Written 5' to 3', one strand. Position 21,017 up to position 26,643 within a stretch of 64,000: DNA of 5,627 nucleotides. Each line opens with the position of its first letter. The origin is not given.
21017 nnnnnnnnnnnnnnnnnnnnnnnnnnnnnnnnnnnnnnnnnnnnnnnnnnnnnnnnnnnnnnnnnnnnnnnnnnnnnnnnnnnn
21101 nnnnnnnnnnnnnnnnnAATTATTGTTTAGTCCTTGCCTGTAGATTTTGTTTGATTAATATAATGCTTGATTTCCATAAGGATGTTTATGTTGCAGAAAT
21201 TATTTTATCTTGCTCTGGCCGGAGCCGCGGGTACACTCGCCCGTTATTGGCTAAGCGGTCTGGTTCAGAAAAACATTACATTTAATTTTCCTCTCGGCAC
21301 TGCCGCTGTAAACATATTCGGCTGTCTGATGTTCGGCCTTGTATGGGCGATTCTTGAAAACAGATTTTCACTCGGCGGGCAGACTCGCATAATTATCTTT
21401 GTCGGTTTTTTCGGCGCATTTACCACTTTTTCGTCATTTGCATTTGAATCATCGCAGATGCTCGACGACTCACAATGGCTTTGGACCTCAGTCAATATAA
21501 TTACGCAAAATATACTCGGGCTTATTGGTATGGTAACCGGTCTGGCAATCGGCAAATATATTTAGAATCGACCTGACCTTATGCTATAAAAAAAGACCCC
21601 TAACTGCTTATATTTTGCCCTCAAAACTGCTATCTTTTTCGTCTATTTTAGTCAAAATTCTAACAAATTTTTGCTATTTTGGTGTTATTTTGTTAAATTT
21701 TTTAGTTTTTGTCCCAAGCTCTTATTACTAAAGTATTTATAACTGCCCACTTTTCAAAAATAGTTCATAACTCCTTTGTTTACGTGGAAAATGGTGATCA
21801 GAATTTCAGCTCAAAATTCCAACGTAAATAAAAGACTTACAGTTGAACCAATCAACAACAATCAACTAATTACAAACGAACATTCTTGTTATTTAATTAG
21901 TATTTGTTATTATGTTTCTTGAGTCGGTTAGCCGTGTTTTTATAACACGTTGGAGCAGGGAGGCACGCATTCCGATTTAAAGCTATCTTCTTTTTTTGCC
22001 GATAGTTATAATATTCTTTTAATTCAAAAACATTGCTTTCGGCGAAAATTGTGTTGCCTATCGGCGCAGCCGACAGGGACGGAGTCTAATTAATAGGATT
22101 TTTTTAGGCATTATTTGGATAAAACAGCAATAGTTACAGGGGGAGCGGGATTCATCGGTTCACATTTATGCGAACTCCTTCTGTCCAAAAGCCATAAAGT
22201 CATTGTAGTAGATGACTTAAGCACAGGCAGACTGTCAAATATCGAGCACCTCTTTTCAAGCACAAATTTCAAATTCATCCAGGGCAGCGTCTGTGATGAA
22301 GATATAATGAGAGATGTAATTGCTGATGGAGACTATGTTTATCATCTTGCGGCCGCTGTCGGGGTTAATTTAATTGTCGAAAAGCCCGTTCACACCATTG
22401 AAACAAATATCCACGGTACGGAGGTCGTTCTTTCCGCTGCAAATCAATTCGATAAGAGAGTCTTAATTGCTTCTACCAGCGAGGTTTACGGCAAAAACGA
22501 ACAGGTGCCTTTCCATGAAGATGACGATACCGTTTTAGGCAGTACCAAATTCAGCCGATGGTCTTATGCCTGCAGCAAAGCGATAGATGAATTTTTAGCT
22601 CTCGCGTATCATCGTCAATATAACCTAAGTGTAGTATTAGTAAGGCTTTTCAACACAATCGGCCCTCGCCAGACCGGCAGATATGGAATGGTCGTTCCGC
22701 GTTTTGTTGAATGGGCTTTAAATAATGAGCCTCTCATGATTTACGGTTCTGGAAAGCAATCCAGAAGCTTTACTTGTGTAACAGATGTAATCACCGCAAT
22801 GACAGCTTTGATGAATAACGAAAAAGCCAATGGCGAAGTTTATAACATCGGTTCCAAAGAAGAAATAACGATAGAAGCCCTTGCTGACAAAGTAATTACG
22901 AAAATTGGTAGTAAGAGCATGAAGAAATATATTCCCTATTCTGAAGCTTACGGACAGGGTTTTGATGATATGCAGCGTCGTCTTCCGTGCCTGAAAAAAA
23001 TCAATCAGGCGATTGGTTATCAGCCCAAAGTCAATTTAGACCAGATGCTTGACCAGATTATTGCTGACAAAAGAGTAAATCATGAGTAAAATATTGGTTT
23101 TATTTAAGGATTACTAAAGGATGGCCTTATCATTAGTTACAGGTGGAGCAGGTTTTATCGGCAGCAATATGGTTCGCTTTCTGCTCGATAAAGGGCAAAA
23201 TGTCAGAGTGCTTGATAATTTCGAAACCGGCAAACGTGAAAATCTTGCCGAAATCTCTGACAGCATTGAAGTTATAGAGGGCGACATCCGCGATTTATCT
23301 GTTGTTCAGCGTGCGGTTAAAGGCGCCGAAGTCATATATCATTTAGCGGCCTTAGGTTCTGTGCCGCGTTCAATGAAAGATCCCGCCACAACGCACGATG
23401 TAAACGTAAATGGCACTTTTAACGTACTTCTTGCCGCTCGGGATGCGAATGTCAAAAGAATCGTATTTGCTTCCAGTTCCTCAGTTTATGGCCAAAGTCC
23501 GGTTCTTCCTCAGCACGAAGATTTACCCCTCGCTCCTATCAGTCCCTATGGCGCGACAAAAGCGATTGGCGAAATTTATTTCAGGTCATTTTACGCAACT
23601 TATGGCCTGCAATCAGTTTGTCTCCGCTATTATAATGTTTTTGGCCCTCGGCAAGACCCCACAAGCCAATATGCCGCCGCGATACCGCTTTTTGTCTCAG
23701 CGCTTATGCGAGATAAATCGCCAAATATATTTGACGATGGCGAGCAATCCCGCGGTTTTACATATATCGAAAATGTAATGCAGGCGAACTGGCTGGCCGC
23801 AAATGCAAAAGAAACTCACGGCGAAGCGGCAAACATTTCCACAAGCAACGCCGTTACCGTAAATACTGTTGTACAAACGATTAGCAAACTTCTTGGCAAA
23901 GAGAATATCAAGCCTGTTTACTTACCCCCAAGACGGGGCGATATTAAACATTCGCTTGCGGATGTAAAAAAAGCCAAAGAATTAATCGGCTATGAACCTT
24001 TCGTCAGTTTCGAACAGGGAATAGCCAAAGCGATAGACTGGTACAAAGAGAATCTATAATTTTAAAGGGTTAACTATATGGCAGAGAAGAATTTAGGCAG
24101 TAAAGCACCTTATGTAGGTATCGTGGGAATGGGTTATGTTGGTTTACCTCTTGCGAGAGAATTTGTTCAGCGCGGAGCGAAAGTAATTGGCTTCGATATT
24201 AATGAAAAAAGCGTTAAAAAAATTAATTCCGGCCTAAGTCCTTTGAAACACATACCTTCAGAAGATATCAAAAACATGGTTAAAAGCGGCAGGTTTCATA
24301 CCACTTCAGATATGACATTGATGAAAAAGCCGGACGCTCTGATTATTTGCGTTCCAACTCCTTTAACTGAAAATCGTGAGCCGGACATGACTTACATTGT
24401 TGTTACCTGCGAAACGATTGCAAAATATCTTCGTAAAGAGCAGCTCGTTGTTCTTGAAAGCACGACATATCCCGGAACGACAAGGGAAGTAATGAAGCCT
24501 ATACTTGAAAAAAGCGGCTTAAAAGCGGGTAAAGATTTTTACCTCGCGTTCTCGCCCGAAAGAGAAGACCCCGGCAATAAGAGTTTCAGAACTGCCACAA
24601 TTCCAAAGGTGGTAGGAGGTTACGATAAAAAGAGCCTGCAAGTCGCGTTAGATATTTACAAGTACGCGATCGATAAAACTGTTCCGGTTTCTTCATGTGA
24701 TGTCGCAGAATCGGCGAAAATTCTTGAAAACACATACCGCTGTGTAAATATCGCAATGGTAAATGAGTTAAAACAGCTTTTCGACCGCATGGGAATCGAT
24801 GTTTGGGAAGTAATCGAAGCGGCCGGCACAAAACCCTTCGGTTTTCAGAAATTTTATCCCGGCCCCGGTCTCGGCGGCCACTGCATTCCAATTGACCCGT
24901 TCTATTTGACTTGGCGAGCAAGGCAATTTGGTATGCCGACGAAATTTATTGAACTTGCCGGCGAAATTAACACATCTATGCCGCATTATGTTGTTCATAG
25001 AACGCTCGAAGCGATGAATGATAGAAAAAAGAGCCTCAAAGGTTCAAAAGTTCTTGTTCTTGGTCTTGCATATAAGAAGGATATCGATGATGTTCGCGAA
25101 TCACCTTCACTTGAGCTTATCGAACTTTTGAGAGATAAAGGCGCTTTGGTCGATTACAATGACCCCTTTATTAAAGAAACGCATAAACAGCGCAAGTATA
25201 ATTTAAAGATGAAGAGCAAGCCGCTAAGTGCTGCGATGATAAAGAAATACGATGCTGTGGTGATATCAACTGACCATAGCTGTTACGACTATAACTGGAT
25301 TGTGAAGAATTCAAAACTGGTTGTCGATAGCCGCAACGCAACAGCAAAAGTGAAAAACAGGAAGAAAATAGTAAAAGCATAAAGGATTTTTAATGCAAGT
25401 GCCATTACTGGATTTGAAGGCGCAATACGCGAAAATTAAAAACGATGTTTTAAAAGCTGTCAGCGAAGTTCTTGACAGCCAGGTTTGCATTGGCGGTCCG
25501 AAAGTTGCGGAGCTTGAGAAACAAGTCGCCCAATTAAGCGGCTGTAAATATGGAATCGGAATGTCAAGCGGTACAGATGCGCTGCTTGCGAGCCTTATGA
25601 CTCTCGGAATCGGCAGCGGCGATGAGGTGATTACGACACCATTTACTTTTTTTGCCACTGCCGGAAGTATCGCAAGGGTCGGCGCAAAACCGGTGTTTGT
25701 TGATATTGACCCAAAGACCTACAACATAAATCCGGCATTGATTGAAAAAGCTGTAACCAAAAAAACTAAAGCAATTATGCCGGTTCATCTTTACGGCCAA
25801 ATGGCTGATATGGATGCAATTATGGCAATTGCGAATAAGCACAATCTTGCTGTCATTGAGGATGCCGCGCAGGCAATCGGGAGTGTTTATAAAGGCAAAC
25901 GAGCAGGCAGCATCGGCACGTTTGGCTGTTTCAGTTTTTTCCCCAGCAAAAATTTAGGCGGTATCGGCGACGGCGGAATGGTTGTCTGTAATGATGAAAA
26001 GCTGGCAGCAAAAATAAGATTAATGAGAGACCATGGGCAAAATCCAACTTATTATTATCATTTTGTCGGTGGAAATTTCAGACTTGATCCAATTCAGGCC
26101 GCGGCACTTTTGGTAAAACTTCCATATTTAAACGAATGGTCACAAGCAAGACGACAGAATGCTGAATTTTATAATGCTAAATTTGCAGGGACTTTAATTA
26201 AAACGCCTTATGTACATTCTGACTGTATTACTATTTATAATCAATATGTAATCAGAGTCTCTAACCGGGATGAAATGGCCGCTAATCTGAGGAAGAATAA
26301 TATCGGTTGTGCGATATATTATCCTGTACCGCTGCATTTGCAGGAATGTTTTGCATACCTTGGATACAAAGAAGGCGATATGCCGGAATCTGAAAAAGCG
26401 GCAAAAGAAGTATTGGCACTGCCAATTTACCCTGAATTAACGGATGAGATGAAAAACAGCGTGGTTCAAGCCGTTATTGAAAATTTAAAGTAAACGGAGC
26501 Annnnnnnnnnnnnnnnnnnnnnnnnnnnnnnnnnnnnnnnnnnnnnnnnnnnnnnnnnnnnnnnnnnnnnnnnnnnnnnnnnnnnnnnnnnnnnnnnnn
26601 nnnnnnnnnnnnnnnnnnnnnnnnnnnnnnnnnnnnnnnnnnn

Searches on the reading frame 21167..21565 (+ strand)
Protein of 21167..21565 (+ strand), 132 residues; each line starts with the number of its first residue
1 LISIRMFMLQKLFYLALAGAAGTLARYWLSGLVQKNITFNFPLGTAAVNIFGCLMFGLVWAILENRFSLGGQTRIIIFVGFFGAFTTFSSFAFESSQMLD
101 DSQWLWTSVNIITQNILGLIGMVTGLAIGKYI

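Call 55: search_protein_families(library=pfam, proteins=[window:21167-21565:+], max_evalue=0.01)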
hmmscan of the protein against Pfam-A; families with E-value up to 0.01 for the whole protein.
window:21167-21565:+ (132 aa): 1 family
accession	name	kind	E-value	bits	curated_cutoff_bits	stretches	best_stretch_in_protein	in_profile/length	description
PF02537.21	CRCB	-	7e-24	84.6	32.9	1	14-126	2-103/103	CrcB-like protein, Camphor Resistance (CrcB)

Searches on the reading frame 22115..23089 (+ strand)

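Call 9: search_protein_families(library=pfam, proteins=[window:22115-23089:+], max_evalue=0.00001)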
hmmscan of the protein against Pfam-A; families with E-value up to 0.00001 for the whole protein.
window:22115-23089:+ (324 aa): 6 families
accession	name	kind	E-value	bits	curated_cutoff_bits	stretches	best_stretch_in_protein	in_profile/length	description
PF16363.11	GDP_Man_Dehyd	-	2.1e-64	218.5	27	1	6-314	1-331/332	GDP-mannose 4,6 dehydratase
PF01370.27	Epimerase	-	5.4e-59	199.9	20.9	1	6-246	2-240/240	NAD dependent epimerase/dehydratase family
PF01073.25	3Beta_HSD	-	5.7e-20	71.9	22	1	6-267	1-271/280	3-beta hydroxysteroid dehydrogenase/isomerase family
PF02719.21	Polysacc_synt_2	-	6.4e-20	71.9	20.2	1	6-120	2-127/293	Polysaccharide biosynthesis protein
PF07993.18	NAD_binding_4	-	2.6e-13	50.2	20.1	1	62-189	79-215/258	Male sterility protein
PF04321.23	RmlD_sub_bind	-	3.9e-08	33.2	27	1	6-270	4-236/287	RmlD substrate binding domain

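Call 81: search_protein_families(library=ncbifam, proteins=[window:22115-23089:+], max_evalue=1e-10)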
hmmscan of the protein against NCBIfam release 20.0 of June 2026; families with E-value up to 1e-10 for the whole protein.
window:22115-23089:+ (324 aa): 21 families
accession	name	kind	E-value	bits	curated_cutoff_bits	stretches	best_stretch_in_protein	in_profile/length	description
TIGR04180.1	EDH_00030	hypoth_equivalog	6.7e-50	169.8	475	1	6-267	2-259/297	NAD-dependent 4,6-dehydratase LegB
TIGR01181.1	dTDP_gluc_dehyt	equivalog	1.1e-49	169.2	365.1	1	5-316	2-308/321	dTDP-glucose 4,6-dehydratase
NF008872.0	PRK11908.1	equivalog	1.6e-44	152.3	294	1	5-319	4-335/349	bifunctional UDP-4-keto-pentose/UDP-xylose synthase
NF005998.1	PRK08125.1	equivalog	1.3e-38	132.8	777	1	6-316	319-646/649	bifunctional UDP-4-amino-4-deoxy-L-arabinose formyltransferase/UDP-glucuronic acid oxidase ArnA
TIGR01179.1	galE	equivalog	2.6e-38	131.7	262.3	1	6-314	3-320/332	UDP-glucose 4-epimerase GalE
NF011728.1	PRK15181.1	equivalog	5.9e-30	104.4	760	1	3-314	16-332/348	Vi polysaccharide biosynthesis UDP-N-acetylglucosaminuronic acid C-4 epimerase TviC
NF007582.0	PRK10217.1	equivalog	5.2e-29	101.4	698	1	4-251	3-257/355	dTDP-glucose 4,6-dehydratase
NF007490.0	PRK10084.1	subfamily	2e-28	99.4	649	1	6-310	4-325/361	dTDP-glucose 4,6-dehydratase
TIGR02197.1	heptose_epim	equivalog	2.1e-28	99.4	274.6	1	6-283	2-279/316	ADP-glyceromanno-heptose 6-epimerase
NF007956.0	PRK10675.1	subfamily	6.6e-25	87.9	394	1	5-192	3-191/338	UDP-glucose 4-epimerase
NF042422.1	oxyalk_red_OleD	equivalog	2.5e-20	73.1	580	1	6-282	4-268/329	2-alkyl-3-oxoalkanoate reductase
TIGR03466.1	HpnA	hypoth_equivalog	1e-18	67.4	367.65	1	4-283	2-265/327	hopanoid-associated sugar epimerase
NF042423.1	oxyalk_red_Shew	equivalog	6e-18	65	580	1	4-282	10-275/331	2-alkyl-3-oxoalkanoate reductase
TIGR02622.1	CDP_4_6_dhtase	equivalog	1e-17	64.4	278.45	1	2-317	4-328/352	CDP-glucose 4,6-dehydratase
NF041015.1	UDPsulfquin_syn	equivalog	1e-17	64.2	575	1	190-318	235-362/384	UDP-sulfoquinovose synthase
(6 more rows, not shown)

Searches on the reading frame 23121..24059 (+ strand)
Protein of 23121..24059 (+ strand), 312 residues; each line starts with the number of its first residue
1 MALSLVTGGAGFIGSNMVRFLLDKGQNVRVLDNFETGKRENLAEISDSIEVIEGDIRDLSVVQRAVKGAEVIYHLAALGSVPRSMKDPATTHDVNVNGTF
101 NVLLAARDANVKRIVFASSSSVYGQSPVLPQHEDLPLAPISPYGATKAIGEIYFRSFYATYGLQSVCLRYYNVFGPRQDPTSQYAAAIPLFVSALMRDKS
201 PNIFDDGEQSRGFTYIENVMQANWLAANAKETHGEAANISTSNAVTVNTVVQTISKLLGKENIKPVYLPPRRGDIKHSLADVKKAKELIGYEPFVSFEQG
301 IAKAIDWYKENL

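Call 9: search_protein_families(library=pfam, proteins=[window:23121-24059:+], max_evalue=0.00001)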
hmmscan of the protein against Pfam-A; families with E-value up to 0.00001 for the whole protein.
window:23121-24059:+ (312 aa): 9 families
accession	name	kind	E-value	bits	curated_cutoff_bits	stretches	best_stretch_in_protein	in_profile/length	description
PF16363.11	GDP_Man_Dehyd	-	9.7e-63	213.1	27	1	5-303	1-331/332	GDP-mannose 4,6 dehydratase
PF01370.27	Epimerase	-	9.8e-62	208.9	20.9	1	5-239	2-239/240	NAD dependent epimerase/dehydratase family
PF01073.25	3Beta_HSD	-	8.3e-33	114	22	1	5-235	1-237/280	3-beta hydroxysteroid dehydrogenase/isomerase family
PF02719.21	Polysacc_synt_2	-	1.7e-19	70.5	20.2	1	5-262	2-251/293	Polysaccharide biosynthesis protein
PF04321.23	RmlD_sub_bind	-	5.2e-12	45.9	27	1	5-176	4-154/287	RmlD substrate binding domain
PF07993.18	NAD_binding_4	-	6e-12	45.7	20.1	1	6-217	1-252/258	Male sterility protein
PF13460.12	NAD_binding_10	-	8.5e-12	45.8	27.2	1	8-127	1-106/184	NAD(P)H-binding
PF05368.20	NmrA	-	4.3e-10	40.1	27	1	5-130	6-119/298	NmrA-like family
PF00106.31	adh_short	-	1.5e-06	28.3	26.6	0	5-119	4-136/195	short chain dehydrogenase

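Call 81: search_protein_families(library=ncbifam, proteins=[window:23121-24059:+], max_evalue=1e-10)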
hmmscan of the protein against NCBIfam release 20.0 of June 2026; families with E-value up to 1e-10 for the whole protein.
window:23121-24059:+ (312 aa): 25 families
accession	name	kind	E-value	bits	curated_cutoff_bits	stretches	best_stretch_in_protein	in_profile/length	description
NF011728.1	PRK15181.1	equivalog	5.8e-70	236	760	1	5-310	19-339/348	Vi polysaccharide biosynthesis UDP-N-acetylglucosaminuronic acid C-4 epimerase TviC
TIGR04180.1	EDH_00030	hypoth_equivalog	3.3e-56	190.5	475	1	5-293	2-294/297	NAD-dependent 4,6-dehydratase LegB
TIGR01181.1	dTDP_gluc_dehyt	equivalog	1.8e-54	185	365.1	1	5-311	3-314/321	dTDP-glucose 4,6-dehydratase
TIGR01179.1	galE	equivalog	3.2e-53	180.7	262.3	1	5-311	3-328/332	UDP-glucose 4-epimerase GalE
TIGR02197.1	heptose_epim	equivalog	8.9e-39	133.5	274.6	1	5-310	2-315/316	ADP-glyceromanno-heptose 6-epimerase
TIGR03466.1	HpnA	hypoth_equivalog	6.6e-33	114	367.65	1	4-138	3-133/327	hopanoid-associated sugar epimerase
NF007490.0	PRK10084.1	subfamily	7.8e-33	113.9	649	1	5-311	4-337/361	dTDP-glucose 4,6-dehydratase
NF007956.0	PRK10675.1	subfamily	1.3e-32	113.2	394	1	5-297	4-318/338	UDP-glucose 4-epimerase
NF007582.0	PRK10217.1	equivalog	1.2e-29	103.6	698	1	4-311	4-334/355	dTDP-glucose 4,6-dehydratase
NF052578.1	StrlDmthSdmBMthl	equivalog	2e-26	93.6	600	1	4-265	3-252/328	sterol demethylase protein SdmB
NF042422.1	oxyalk_red_OleD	equivalog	1.9e-24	86.7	580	1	5-258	4-250/329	2-alkyl-3-oxoalkanoate reductase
TIGR02622.1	CDP_4_6_dhtase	equivalog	3e-24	85.8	278.45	1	5-161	8-172/352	CDP-glucose 4,6-dehydratase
NF043036.1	ErythonDh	equivalog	3.1e-22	79.2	325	1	5-157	4-163/321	D-erythronate dehydrogenase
NF008360.0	PRK11150.1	equivalog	3.2e-22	79.1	452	1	5-309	3-307/310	ADP-glyceromanno-heptose 6-epimerase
NF042423.1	oxyalk_red_Shew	equivalog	4.4e-21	75.3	580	1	4-254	11-253/331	2-alkyl-3-oxoalkanoate reductase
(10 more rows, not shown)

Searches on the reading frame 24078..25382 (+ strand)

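Call 9: search_protein_families(library=pfam, proteins=[window:24078-25382:+], max_evalue=0.00001)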
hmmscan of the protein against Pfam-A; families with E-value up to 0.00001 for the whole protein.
window:24078-25382:+ (434 aa): 4 families
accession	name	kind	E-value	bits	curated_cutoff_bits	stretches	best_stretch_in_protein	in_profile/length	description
PF03721.20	UDPG_MGDP_dh_N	-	4.7e-45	153.9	27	1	13-188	3-181/187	UDP-glucose/GDP-mannose dehydrogenase family, NAD binding domain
PF00984.24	UDPG_MGDP_dh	-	1.4e-31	108.8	25.4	1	209-299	2-93/94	UDP-glucose/GDP-mannose dehydrogenase family, central domain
PF03720.21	UDPG_MGDP_dh_C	-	9.9e-25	87.4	30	1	326-422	1-101/103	UDP-glucose/GDP-mannose dehydrogenase family, UDP binding domain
PF03446.21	NAD_binding_2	-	6.7e-08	33.2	21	1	13-144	2-109/161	NAD binding domain of 6-phosphogluconate dehydrogenase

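Call 81: search_protein_families(library=ncbifam, proteins=[window:24078-25382:+], max_evalue=1e-10)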
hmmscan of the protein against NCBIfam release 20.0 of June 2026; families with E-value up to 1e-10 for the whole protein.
window:24078-25382:+ (434 aa): 7 families
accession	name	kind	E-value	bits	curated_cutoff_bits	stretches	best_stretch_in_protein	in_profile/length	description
TIGR03026.1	NDP-sugDHase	subfamily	4.8e-135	450.5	189.8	1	13-420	3-413/413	nucleotide sugar dehydrogenase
NF040825.1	UDPMaNacDH_Arch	equivalog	1.8e-88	297.2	750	1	13-420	3-399/418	UDP-N-acetyl-D-mannosamine dehydrogenase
NF011729.0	PRK15182.1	equivalog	1e-73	248.6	592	1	13-403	9-391/425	Vi polysaccharide biosynthesis UDP-N-acetylglucosamine C-6 dehydrogenase TviB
NF008286.0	PRK11064.1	equivalog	9.3e-73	245.2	459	1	13-418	6-415/420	UDP-N-acetyl-D-mannosamine dehydrogenase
NF041297.1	UDPGDh_AglM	equivalog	5.8e-53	180.3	670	1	13-424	3-419/429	UDP-glucose 6-dehydrogenase AglM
NF047673.2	TeichurnBiosyTuaD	equivalog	4.1e-48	164.6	700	1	13-402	4-389/439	UDP-glucose 6-dehydrogenase TuaD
NF011631.0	PRK15057.1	equivalog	9.7e-14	51.3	757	1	14-369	4-343/388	UDP-glucose 6-dehydrogenase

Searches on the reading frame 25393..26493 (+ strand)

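Call 9: search_protein_families(library=pfam, proteins=[window:25393-26493:+], max_evalue=0.00001)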
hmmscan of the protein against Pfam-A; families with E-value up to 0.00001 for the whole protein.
window:25393-26493:+ (366 aa): 3 families
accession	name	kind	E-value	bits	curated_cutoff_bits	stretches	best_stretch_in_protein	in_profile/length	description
PF01041.23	DegT_DnrJ_EryC1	-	4.8e-122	408.1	19.8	1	15-361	3-359/360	DegT/DnrJ/EryC1/StrS aminotransferase family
PF01053.26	Cys_Met_Meta_PP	-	1.1e-09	37.8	27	1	34-209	50-223/381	Cys/Met metabolism PLP-dependent enzyme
PF01212.27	Beta_elim_lyase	-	8.2e-08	32.3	27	1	31-216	27-228/288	Beta-eliminating lyase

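Call 81: search_protein_families(library=ncbifam, proteins=[window:25393-26493:+], max_evalue=1e-10)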
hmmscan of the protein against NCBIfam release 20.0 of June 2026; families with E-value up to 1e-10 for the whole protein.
window:25393-26493:+ (366 aa): 7 families
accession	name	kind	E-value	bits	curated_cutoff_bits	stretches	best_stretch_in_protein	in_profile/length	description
TIGR03588.1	PseC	equivalog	3.5e-79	266.4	423.5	1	14-363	8-378/380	UDP-4-amino-4,6-dideoxy-N-acetyl-beta-L-altrosamine transaminase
NF008687.0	PRK11706.1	equivalog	3.4e-72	243.3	375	1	20-364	14-373/375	dTDP-4-amino-4,6-dideoxygalactose transaminase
NF008658.2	PRK11658.1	equivalog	2.8e-69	233.6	631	1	15-363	12-375/379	UDP-4-amino-4-deoxy-L-arabinose aminotransferase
TIGR04181.1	NHT_00031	hypoth_equivalog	2.1e-64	217.7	420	1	15-344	8-357/359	LegC family aminotransferase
TIGR02379.1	ECA_wecE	subfamily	3.8e-61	206.9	434.85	1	23-364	17-374/376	dTDP-4-amino-4,6-dideoxy-D-glucose transaminase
TIGR04427.1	PLP_DesI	equivalog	3.3e-54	184.5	650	1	23-353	38-371/390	dTDP-4-dehydro-6-deoxyglucose aminotransferase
NF011936.0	PRK15407.1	equivalog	6.4e-51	173.4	423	1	17-217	47-253/440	lipopolysaccharide biosynthesis protein RfbH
